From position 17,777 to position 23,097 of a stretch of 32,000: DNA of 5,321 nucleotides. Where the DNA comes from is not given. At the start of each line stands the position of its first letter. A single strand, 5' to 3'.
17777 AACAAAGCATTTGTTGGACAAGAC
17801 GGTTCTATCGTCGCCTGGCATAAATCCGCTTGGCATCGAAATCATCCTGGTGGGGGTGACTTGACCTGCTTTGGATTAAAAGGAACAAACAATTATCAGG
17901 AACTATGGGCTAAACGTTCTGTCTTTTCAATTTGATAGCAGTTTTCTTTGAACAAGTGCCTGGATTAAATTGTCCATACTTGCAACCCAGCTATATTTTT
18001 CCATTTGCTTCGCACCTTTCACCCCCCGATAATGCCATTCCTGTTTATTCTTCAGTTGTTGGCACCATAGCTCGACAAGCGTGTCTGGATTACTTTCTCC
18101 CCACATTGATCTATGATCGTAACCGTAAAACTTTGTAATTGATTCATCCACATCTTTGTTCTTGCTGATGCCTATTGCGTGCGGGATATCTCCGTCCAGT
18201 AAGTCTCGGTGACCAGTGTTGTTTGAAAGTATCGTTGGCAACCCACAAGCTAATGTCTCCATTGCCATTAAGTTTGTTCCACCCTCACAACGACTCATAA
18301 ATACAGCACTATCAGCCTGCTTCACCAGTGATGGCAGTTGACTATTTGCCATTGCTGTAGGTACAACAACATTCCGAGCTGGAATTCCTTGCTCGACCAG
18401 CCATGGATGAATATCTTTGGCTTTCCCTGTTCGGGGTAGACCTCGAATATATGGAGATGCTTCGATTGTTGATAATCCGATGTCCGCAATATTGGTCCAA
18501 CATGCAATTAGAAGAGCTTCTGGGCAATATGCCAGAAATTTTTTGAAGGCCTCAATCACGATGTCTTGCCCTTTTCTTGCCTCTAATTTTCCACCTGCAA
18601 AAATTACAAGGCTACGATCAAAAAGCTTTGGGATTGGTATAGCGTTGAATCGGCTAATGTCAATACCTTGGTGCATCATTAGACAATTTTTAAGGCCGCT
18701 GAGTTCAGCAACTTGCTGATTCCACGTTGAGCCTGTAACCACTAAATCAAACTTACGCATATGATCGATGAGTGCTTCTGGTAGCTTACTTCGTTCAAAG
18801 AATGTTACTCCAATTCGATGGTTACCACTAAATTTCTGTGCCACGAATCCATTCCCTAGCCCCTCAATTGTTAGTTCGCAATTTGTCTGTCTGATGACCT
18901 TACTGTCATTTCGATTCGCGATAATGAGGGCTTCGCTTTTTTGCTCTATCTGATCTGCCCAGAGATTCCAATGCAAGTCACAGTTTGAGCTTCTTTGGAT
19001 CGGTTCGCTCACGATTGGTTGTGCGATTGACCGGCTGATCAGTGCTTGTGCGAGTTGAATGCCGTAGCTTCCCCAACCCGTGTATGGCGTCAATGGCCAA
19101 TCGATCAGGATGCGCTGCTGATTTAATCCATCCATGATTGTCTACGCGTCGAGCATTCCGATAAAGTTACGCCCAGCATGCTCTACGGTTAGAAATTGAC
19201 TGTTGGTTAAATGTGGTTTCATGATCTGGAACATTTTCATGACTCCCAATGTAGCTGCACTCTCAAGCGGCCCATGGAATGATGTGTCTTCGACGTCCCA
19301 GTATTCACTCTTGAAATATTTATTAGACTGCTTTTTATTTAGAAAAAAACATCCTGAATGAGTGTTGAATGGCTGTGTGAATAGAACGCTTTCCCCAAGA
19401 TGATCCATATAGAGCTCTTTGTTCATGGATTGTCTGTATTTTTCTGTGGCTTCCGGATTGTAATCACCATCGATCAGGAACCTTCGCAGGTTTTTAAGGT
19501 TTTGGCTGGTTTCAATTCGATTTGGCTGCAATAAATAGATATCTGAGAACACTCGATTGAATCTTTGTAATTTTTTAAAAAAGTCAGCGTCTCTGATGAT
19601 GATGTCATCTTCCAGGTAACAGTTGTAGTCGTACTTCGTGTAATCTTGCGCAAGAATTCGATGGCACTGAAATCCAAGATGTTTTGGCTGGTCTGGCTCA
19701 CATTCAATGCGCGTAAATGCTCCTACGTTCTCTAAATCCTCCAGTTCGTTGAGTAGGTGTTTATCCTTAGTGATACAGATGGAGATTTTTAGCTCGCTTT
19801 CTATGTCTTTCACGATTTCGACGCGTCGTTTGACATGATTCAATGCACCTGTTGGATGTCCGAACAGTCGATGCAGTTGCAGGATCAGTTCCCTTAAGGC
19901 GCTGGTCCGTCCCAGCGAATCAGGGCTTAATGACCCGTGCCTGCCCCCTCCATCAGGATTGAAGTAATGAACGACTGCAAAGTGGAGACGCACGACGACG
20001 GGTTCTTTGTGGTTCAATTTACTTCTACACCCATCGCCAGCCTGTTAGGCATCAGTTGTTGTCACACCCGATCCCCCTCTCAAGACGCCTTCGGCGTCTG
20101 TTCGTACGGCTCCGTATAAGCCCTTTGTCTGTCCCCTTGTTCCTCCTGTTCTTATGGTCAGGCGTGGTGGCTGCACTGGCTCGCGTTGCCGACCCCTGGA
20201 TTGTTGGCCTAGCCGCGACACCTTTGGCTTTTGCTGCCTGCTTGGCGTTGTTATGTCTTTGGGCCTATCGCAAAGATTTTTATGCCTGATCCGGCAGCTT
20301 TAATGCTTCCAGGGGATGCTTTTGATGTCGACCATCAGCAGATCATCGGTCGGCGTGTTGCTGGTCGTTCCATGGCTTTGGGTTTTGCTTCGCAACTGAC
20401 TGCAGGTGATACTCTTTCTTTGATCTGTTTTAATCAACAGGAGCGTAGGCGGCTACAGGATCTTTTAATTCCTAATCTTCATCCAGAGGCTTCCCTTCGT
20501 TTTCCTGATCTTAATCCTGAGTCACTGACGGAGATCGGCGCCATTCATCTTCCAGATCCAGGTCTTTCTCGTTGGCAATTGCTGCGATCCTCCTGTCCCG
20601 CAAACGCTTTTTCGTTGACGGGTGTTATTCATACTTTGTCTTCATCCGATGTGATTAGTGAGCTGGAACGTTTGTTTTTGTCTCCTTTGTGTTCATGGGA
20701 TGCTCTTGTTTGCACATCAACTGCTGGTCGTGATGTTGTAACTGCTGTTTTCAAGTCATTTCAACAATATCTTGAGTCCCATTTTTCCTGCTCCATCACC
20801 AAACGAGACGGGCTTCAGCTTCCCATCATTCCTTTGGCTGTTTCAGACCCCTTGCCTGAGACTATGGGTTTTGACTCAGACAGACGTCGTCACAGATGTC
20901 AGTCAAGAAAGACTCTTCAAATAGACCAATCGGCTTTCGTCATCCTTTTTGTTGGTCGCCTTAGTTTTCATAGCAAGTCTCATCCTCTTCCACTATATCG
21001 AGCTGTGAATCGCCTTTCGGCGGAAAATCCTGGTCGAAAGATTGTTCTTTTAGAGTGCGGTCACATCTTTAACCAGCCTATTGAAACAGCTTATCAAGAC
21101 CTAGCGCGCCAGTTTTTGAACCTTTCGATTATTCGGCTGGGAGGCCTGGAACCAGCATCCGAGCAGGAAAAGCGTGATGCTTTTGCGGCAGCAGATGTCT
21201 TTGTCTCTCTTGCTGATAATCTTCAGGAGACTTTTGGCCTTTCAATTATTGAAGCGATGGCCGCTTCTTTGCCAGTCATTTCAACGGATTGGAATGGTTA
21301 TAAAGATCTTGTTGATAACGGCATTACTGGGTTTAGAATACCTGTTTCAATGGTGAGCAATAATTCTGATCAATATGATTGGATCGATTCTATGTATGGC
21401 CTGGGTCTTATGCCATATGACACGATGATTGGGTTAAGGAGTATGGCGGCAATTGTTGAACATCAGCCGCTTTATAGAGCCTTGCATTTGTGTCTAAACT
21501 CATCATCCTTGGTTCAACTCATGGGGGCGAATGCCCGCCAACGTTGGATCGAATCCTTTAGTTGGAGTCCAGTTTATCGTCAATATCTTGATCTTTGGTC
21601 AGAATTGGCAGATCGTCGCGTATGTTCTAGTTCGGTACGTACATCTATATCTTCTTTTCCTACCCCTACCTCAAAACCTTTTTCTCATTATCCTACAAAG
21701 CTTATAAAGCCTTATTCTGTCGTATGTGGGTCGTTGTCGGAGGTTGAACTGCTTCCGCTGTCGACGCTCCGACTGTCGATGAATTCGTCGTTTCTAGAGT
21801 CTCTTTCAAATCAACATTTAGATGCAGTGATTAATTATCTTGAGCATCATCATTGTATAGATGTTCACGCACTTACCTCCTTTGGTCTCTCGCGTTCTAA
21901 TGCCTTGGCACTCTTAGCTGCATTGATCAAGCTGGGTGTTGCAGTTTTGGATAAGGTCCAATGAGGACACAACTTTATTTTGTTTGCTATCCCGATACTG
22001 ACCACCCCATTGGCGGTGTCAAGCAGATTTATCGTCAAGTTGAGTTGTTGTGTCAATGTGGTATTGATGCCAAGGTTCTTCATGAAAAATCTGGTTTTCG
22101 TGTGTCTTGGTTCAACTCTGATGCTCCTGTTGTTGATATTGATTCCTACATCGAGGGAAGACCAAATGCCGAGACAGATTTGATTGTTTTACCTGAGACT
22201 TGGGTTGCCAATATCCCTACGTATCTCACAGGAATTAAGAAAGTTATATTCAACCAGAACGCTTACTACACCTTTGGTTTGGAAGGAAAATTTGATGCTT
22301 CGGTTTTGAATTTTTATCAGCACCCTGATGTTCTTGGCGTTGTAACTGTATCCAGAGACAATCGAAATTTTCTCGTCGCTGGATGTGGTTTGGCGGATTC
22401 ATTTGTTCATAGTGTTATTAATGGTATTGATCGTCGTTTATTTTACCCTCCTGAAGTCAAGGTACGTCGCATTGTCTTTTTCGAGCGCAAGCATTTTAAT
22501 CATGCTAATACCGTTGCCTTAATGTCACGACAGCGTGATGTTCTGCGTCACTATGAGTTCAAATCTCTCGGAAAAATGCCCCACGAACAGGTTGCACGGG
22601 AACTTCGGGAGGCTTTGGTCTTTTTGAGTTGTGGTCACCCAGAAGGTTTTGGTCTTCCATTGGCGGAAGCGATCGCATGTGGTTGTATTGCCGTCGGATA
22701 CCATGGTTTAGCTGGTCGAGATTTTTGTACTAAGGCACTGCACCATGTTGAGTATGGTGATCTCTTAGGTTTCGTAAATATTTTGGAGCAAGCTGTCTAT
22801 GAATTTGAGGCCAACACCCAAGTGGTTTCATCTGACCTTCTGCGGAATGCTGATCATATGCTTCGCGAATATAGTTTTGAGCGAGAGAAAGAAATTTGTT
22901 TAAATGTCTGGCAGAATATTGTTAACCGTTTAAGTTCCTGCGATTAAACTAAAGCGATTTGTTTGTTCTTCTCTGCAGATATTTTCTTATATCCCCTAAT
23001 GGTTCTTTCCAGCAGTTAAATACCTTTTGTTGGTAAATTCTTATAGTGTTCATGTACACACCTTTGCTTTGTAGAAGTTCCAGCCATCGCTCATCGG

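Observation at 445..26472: Candidate self-contained 'glycosylate in the cytoplasm, then export by T1SS' surface-glycoprotein module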

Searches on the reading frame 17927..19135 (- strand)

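Call 3: search_protein_families(library=pfam, proteins=[window:17927-19135:-], max_evalue=0.01)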
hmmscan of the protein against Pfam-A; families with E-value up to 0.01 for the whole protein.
window:17927-19135:- (402 aa): 3 families
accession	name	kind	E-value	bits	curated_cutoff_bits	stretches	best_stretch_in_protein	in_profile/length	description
PF00534.26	Glycos_transf_1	-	5e-10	39.6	26.4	1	171-313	11-131/172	Glycosyl transferases group 1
PF13692.12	Glyco_trans_1_4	-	2.2e-09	38.1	27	1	184-315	10-118/142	Glycosyl transferases group 1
PF20706.3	GT4-conflict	-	3.3e-06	26.8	26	1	150-335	173-335/385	Family 4 Glycosyltransferase in conflict systems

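Call 7: search_protein_families(library=ncbifam, proteins=[window:17927-19135:-], max_evalue=0.001)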
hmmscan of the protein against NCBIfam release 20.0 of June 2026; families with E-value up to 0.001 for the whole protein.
window:17927-19135:- (402 aa): 3 families
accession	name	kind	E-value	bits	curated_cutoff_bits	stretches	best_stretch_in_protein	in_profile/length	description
TIGR04047.1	MSMEG_0565_glyc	hypoth_equivalog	5.5e-13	48.7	259.85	1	132-311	143-313/373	MSMEG_0565 family glycosyltransferase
NF041876.1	EPS_EpsE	equivalog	2.7e-06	26.9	400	0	255-314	277-335/389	exopolysaccharide biosynthesis GT4 family glycosyltransferase EpsE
TIGR04157.1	glyco_rSAM_CFB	subfamily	5.5e-05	22.3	400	0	175-210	228-262/406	TIGR04157 family glycosyltransferase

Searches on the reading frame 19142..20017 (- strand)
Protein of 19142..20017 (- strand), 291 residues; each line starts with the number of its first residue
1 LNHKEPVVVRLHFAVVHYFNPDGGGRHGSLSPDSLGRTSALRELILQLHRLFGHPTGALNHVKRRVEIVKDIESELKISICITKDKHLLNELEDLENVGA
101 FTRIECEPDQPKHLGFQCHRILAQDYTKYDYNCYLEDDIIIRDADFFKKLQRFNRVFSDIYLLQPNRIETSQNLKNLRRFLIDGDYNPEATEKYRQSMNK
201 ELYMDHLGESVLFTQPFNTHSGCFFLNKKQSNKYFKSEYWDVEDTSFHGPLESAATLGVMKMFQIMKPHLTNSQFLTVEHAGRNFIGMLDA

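Call 4: search_protein_families(library=pfam, proteins=[window:19142-20017:-], max_evalue=0.01)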
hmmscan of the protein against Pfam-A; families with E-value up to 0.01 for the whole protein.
window:19142-20017:- (291 aa): 0 families

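Call 8: search_protein_families(library=ncbifam, proteins=[window:19142-20017:-], max_evalue=0.001)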
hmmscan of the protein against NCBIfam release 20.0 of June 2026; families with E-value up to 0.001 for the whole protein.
window:19142-20017:- (291 aa): 0 families

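Call 91: search_solved_structures(query=window:19142-20014:-, max_evalue=10)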
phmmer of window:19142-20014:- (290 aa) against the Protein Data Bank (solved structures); distinct sequences matched with E-value up to 10: 0.

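Call 95: search_protein_families(library=pfam, proteins=[window:19142-20017:-], max_evalue=0.5)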
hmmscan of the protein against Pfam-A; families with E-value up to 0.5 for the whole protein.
window:19142-20017:- (291 aa): 1 family
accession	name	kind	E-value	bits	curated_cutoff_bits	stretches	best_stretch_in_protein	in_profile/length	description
PF24016.2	DUF7330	-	0.23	11.4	27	1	246-289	114-155/187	Domain of unknown function (DUF7330)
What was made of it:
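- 19142..20017 (-): Conserved 291-aa protein of unknown family in the downstream block. No Pfam, NCBIfam or PDB hit (calls 4, 8, 91, 95).
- Checked: The 291-aa ORF 19142-20017 has no detectable family (calls 4, 8, 91, 95).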

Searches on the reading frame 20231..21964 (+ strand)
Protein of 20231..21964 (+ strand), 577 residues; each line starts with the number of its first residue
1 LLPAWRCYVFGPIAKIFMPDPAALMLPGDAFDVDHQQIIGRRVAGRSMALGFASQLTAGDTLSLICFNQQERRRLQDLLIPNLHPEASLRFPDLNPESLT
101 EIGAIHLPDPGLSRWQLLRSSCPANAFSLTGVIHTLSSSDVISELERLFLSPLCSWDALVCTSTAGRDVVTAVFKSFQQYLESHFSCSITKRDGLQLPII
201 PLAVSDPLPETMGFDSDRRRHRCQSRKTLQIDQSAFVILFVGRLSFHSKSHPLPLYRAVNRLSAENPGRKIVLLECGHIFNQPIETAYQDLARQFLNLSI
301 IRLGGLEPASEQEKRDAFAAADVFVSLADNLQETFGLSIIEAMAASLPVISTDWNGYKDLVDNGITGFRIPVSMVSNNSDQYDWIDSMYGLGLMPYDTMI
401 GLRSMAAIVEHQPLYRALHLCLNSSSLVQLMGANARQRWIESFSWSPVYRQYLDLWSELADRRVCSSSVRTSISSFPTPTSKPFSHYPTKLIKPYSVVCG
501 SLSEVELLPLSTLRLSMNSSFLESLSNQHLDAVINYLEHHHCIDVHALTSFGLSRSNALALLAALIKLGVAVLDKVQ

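Call 4: search_protein_families(library=pfam, proteins=[window:20231-21964:+], max_evalue=0.01)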
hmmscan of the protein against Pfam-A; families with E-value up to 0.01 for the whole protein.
window:20231-21964:+ (577 aa): 2 families
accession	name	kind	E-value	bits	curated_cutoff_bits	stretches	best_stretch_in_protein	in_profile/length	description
PF00534.26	Glycos_transf_1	-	5.6e-16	59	26.4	1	225-373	5-143/172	Glycosyl transferases group 1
PF13692.12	Glyco_trans_1_4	-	5.7e-16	59.5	27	1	236-372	2-126/142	Glycosyl transferases group 1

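Call 8: search_protein_families(library=ncbifam, proteins=[window:20231-21964:+], max_evalue=0.001)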
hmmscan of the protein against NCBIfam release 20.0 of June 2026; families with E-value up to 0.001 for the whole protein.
window:20231-21964:+ (577 aa): 18 families
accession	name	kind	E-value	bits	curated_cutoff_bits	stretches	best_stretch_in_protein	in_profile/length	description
TIGR03449.1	mycothiol_MshA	equivalog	3.7e-14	52.4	462.5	1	221-370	206-351/406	D-inositol-3-phosphate glycosyltransferase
TIGR02149.1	glgA_Coryne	subfamily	2e-12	47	302.4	1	219-458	188-389/391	glycogen synthase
TIGR03088.1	stp2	hypoth_equivalog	2.9e-12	46.3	409.05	1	231-373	190-323/374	TIGR03088 family PEP-CTERM/XrtA system glycosyltransferase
NF041876.1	EPS_EpsE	equivalog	4.5e-11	42.6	400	1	211-371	192-344/389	exopolysaccharide biosynthesis GT4 family glycosyltransferase EpsE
NF012028.0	PRK15484.1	subfamily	1.5e-10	40.7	618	1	209-377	167-332/380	lipopolysaccharide N-acetylglucosaminyltransferase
TIGR03999.1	thiol_BshA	equivalog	8.3e-10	38.1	273.7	1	315-379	267-329/375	N-acetyl-alpha-D-glucosaminyl L-malate synthase BshA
NF053787.1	GlcN_PG_synth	equivalog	9.6e-09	34.5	480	1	221-365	183-304/361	N-acetylglucosaminyl phosphatidylglycerol synthase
TIGR04157.1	glyco_rSAM_CFB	subfamily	1.6e-07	30.7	400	1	220-380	212-358/406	TIGR04157 family glycosyltransferase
NF038295.1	EPS_HpsP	equivalog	1.7e-07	30.6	550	1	217-353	189-318/388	hormogonium polysaccharide biosynthesis glycosyltransferase HpsP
TIGR02470.1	sucr_synth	equivalog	1.1e-06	27.1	810.4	1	323-371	646-692/784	sucrose synthase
TIGR04005.1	wcaL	equivalog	1.2e-05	24.4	537.6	1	283-381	263-363/406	colanic acid biosynthesis glycosyltransferase WcaL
TIGR04047.1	MSMEG_0565_glyc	hypoth_equivalog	1.9e-05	24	259.85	1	214-362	173-316/373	MSMEG_0565 family glycosyltransferase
NF047684.1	TeichurnBiosyTuaC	equivalog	6.4e-05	22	550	1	218-362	202-329/391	teichuronic acid biosynthesis protein TuaC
TIGR02472.1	sucr_P_syn_N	equivalog_domain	0.00011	21.2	576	1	322-370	342-388/439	sucrose-phosphate synthase, putative, glycosyltransferase domain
NF038298.1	EPS_HpsO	equivalog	0.0002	20.3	575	0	331-354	297-320/388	hormogonium polysaccharide biosynthesis glycosyltransferase HpsO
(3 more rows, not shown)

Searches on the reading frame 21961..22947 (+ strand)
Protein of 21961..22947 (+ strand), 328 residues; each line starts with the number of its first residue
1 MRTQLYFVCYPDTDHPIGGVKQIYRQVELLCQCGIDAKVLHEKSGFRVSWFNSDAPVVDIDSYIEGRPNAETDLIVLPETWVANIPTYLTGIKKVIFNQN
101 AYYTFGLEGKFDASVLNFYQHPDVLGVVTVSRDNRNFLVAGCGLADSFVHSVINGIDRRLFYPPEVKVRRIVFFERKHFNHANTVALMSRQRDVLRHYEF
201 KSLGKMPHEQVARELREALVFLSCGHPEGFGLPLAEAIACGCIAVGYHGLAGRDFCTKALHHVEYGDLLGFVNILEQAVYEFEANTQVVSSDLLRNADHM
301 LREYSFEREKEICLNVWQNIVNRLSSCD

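Call 4: search_protein_families(library=pfam, proteins=[window:21961-22947:+], max_evalue=0.01)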
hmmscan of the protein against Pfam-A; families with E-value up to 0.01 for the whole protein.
window:21961-22947:+ (328 aa): 3 families
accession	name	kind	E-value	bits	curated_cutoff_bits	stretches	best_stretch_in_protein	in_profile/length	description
PF00534.26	Glycos_transf_1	-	1.3e-06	28.5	26.4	1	201-247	76-122/172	Glycosyl transferases group 1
PF13692.12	Glyco_trans_1_4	-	0.00077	20.2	27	1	200-247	61-106/142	Glycosyl transferases group 1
PF13524.12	Glyco_trans_1_2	-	0.0074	16.7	25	0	200-246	29-79/144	Glycosyl transferase-like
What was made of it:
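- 21961..22947 (+): GT4-like glycosyltransferase with a marginal family hit. Call 4 (28.5 bits against a cut-off of 26.4).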

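Call 8: search_protein_families(library=ncbifam, proteins=[window:21961-22947:+], max_evalue=0.001)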
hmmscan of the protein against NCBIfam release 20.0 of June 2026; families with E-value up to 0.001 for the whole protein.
window:21961-22947:+ (328 aa): 1 family
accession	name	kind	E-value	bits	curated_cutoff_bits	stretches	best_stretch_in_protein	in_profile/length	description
TIGR03088.1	stp2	hypoth_equivalog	0.00061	18.9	409.05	0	84-175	96-191/374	TIGR03088 family PEP-CTERM/XrtA system glycosyltransferase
